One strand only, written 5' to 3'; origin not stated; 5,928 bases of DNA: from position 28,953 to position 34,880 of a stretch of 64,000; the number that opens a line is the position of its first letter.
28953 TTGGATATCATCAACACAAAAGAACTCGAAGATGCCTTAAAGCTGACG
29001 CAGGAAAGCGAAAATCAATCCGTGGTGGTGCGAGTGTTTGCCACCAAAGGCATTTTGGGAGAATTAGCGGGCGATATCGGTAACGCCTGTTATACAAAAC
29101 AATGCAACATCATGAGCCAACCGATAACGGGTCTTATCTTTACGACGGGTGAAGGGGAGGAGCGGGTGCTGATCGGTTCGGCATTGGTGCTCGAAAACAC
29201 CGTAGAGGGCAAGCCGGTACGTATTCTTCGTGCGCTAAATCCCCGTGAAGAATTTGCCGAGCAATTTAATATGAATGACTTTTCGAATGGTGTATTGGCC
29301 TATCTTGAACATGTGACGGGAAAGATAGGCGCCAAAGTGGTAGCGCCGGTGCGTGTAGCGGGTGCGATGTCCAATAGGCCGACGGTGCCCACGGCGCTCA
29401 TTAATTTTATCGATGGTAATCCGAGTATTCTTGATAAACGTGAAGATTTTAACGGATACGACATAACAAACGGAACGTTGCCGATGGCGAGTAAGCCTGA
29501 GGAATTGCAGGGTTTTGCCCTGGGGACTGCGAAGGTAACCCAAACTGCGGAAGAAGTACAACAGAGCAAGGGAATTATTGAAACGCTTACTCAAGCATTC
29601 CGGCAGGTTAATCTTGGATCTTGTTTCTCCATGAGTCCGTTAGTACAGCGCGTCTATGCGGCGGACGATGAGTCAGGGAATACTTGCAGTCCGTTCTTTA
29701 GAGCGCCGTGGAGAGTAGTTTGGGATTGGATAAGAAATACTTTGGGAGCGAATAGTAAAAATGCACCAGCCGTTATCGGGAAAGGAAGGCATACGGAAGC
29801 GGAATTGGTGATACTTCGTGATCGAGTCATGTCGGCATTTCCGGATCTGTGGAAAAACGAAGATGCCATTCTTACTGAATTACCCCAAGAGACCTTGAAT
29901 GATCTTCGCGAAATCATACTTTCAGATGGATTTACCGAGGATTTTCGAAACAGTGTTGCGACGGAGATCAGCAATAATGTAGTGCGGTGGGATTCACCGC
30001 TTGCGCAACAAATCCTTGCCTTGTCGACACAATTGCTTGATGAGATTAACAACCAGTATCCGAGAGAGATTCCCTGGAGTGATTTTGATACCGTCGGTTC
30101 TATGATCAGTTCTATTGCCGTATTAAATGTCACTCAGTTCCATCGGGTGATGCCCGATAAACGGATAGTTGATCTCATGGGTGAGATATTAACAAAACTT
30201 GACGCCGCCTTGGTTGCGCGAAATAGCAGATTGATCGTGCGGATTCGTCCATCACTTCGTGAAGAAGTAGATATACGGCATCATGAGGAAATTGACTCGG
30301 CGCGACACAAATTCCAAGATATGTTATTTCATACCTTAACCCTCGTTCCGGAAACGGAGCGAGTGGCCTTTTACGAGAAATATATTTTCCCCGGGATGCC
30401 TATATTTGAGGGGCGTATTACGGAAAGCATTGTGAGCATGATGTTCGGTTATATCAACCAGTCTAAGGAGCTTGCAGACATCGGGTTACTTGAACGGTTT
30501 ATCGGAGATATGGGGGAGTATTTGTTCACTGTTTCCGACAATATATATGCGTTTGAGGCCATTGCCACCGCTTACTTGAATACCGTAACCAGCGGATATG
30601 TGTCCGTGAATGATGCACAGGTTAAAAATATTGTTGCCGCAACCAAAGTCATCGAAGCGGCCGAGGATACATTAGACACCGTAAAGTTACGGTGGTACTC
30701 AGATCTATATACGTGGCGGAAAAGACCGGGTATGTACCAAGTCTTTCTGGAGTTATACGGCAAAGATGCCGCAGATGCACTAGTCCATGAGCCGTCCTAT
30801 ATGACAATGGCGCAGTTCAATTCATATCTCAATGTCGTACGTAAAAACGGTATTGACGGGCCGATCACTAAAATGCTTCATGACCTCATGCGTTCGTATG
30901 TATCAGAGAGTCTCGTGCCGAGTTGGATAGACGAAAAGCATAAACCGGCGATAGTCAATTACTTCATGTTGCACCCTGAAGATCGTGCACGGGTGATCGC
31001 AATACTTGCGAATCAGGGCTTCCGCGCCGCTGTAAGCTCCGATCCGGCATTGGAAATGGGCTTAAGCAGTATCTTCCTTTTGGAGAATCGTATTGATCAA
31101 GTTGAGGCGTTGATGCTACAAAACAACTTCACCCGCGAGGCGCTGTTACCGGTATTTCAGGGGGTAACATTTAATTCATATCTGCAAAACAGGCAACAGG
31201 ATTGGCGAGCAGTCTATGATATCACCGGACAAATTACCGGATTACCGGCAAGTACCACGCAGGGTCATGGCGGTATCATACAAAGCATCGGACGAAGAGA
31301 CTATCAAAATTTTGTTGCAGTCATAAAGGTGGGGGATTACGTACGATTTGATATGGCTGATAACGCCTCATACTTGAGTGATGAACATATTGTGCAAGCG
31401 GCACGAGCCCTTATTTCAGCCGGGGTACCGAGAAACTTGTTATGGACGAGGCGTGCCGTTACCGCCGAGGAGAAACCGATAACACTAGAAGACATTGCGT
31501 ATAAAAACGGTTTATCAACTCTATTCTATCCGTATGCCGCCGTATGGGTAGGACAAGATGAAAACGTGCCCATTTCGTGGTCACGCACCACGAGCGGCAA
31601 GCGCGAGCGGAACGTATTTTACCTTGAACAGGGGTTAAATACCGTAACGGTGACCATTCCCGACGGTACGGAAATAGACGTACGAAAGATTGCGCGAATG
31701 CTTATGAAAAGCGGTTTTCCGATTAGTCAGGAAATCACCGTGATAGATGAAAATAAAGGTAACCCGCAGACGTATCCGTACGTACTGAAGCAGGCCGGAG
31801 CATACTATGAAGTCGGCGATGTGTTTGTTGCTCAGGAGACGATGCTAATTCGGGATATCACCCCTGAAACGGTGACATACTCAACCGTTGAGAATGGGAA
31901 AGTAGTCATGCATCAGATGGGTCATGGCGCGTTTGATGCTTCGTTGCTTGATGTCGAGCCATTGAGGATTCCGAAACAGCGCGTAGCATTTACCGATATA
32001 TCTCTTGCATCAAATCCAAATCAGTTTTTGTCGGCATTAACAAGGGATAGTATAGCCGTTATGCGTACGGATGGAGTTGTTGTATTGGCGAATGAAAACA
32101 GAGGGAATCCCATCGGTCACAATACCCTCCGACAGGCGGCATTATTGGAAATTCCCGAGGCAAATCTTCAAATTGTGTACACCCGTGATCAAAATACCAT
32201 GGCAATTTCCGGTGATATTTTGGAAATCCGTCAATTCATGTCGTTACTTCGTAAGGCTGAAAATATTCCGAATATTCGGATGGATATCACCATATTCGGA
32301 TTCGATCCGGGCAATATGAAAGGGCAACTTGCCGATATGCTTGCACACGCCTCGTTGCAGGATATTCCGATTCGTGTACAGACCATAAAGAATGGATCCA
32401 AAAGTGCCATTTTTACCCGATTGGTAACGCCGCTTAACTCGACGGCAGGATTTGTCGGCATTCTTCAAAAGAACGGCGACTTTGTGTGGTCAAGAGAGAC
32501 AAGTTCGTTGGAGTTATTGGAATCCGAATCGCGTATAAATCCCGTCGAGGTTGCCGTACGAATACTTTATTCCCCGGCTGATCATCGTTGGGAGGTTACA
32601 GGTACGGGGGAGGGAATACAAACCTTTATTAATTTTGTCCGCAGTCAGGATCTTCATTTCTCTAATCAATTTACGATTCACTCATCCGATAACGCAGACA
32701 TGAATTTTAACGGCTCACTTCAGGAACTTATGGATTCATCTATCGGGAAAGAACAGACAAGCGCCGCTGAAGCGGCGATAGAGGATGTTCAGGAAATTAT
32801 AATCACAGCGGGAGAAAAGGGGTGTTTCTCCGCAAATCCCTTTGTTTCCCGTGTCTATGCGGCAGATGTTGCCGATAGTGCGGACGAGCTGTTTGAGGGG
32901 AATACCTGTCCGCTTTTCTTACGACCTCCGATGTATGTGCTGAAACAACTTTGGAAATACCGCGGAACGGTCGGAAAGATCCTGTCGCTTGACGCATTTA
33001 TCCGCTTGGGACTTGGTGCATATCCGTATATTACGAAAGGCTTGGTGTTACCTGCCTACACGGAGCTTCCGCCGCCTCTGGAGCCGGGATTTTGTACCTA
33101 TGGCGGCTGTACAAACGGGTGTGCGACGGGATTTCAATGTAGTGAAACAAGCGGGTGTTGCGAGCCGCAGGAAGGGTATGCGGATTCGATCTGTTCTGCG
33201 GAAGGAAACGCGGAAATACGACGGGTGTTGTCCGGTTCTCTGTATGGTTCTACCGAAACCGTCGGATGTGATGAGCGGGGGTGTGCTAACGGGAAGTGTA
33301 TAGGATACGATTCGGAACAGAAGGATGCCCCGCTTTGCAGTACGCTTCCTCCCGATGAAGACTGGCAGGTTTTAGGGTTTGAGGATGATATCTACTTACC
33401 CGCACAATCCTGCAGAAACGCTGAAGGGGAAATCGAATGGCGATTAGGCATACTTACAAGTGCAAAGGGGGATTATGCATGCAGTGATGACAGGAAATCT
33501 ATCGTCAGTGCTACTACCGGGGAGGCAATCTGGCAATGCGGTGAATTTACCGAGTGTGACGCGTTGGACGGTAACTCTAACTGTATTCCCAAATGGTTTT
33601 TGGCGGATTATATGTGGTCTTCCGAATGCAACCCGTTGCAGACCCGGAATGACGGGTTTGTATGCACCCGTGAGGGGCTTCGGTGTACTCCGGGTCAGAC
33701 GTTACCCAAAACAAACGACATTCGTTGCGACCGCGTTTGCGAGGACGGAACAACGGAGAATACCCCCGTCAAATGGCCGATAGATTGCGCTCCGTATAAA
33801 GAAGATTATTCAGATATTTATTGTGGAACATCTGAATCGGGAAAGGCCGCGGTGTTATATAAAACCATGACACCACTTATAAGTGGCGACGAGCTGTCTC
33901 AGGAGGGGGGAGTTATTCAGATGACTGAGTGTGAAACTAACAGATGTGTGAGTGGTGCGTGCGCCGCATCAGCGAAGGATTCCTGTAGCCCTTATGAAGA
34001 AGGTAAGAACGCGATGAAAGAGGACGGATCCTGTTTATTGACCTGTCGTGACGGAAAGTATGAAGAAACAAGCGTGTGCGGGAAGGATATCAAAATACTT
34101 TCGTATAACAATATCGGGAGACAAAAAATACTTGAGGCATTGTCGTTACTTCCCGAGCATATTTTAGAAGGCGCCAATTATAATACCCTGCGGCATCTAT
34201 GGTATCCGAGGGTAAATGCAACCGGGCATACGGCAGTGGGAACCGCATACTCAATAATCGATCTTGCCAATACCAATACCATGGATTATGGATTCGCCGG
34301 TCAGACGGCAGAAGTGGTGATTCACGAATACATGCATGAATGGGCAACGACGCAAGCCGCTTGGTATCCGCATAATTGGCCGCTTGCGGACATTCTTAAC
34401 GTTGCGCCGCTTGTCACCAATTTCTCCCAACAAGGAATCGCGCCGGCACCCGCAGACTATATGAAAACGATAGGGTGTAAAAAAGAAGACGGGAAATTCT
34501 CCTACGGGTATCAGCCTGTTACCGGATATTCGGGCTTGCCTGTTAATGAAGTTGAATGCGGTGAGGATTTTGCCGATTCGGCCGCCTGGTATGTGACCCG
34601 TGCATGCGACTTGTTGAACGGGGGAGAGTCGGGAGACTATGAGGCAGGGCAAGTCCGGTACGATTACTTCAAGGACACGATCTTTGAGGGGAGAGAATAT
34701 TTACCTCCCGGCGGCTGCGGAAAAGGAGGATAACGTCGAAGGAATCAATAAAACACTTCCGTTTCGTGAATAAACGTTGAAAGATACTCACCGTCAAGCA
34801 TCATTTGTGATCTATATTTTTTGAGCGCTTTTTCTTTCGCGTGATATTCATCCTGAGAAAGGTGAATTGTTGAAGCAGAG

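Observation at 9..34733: A single >=11,574-codon ORF fills the first 34.7 kb and runs off the 5' edge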

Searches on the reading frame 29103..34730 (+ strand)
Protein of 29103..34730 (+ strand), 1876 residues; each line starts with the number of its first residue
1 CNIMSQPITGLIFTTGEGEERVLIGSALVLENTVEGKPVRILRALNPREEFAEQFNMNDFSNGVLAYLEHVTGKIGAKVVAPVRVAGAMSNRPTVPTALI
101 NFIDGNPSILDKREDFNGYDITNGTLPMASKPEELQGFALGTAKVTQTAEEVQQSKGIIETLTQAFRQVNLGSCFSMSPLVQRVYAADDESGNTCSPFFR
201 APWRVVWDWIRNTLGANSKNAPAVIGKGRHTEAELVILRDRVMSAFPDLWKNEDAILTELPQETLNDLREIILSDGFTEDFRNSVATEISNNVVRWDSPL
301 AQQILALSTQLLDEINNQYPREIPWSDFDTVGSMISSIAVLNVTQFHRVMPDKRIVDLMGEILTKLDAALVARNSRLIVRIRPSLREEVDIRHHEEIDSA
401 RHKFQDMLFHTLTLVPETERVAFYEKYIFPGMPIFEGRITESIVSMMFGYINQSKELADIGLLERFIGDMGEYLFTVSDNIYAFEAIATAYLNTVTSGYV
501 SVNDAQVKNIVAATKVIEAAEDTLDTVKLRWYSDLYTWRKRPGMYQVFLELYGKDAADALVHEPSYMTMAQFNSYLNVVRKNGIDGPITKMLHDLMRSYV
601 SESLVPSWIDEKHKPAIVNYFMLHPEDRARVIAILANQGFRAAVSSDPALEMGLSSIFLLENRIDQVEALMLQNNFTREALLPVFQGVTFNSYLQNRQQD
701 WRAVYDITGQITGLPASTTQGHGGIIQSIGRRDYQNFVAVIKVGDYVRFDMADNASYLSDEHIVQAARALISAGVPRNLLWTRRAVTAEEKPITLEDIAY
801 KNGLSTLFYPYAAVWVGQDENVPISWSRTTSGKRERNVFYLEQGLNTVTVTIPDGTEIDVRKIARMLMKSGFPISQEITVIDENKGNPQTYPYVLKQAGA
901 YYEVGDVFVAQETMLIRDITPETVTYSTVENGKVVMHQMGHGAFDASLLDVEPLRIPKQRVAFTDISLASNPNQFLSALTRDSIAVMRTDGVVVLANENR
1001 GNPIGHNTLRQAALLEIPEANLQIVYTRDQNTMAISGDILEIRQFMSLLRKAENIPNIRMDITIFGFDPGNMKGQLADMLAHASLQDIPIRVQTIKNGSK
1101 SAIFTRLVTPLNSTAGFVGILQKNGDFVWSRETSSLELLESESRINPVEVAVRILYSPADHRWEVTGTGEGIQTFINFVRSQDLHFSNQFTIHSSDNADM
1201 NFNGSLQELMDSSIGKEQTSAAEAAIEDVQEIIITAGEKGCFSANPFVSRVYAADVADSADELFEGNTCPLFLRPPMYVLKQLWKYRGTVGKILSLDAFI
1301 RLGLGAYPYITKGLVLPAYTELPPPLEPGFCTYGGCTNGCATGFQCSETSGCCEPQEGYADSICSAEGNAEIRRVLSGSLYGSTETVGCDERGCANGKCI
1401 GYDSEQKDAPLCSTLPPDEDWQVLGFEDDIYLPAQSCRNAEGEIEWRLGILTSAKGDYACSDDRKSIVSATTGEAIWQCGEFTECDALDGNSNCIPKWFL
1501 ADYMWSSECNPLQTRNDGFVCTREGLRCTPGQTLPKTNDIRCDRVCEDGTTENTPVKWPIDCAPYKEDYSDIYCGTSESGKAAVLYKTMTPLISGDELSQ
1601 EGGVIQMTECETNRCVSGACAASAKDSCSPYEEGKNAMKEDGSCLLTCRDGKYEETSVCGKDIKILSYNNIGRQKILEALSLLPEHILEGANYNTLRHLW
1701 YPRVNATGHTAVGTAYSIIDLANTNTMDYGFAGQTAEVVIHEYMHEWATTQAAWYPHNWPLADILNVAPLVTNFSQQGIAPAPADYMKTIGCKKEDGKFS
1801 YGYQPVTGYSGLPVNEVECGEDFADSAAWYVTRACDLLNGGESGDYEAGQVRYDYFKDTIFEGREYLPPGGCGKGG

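Call 6: search_protein_families(library=pfam, proteins=[window:29103-34730:+], max_evalue=0.01)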
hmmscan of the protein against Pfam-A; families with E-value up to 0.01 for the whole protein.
window:29103-34730:+ (1876 aa): 0 families

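Call 81: search_protein_families(library=ncbifam, proteins=[window:29103-34730:+], max_evalue=0.01)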
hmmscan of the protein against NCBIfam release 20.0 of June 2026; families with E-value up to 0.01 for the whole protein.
window:29103-34730:+ (1876 aa): 0 families

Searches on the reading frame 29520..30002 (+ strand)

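Call 98: search_protein_families(library=pfam, proteins=[window:29520-30002:+], max_evalue=5)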
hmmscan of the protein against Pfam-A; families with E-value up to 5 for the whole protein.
window:29520-30002:+ (161 aa): 1 family
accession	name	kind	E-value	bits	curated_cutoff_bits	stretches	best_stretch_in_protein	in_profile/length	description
PF03613.19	EIID-AGA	-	0.35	10.5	25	1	24-51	21-48/265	PTS system mannose/fructose/sorbose family IID component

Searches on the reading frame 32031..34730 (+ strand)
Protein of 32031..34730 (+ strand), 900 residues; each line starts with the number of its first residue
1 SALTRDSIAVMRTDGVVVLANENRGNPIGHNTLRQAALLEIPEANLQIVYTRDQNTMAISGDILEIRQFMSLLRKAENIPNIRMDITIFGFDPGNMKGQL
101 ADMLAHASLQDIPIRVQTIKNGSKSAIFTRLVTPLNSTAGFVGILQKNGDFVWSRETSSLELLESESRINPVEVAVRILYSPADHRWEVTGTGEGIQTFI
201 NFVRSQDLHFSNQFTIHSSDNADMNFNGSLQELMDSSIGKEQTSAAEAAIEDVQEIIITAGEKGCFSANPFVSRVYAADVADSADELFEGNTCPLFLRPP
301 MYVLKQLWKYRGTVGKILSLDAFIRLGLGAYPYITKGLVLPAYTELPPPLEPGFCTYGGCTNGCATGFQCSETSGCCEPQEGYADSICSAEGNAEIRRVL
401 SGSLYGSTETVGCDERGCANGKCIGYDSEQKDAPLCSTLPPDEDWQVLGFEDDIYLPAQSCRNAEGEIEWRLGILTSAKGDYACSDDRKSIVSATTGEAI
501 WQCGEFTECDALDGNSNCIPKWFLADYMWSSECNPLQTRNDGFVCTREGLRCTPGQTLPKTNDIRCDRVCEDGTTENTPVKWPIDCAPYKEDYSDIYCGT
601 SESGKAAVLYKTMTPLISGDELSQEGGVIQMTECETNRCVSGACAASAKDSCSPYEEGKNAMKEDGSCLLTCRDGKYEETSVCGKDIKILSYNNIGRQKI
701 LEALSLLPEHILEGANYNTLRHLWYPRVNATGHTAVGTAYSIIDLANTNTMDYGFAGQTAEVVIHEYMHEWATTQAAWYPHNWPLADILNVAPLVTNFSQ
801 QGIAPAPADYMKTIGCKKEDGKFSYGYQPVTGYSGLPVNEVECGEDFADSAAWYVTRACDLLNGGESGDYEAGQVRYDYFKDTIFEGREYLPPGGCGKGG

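Call 43: find_homologous_proteins(query=window:32031-34730:+, max_evalue=0.001)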
Query window:32031-34730:+ (900 aa): 1 proteins with E <= 0.001 among 8000 candidates.
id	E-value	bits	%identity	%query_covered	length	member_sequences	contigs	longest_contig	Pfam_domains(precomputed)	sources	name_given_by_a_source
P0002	0.0e+0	1286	81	72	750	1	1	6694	-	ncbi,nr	ncbi:hypothetical protein HZB58_04940, partial [Candidatus Gottesmanbacteria bacterium]|nr:hypotheti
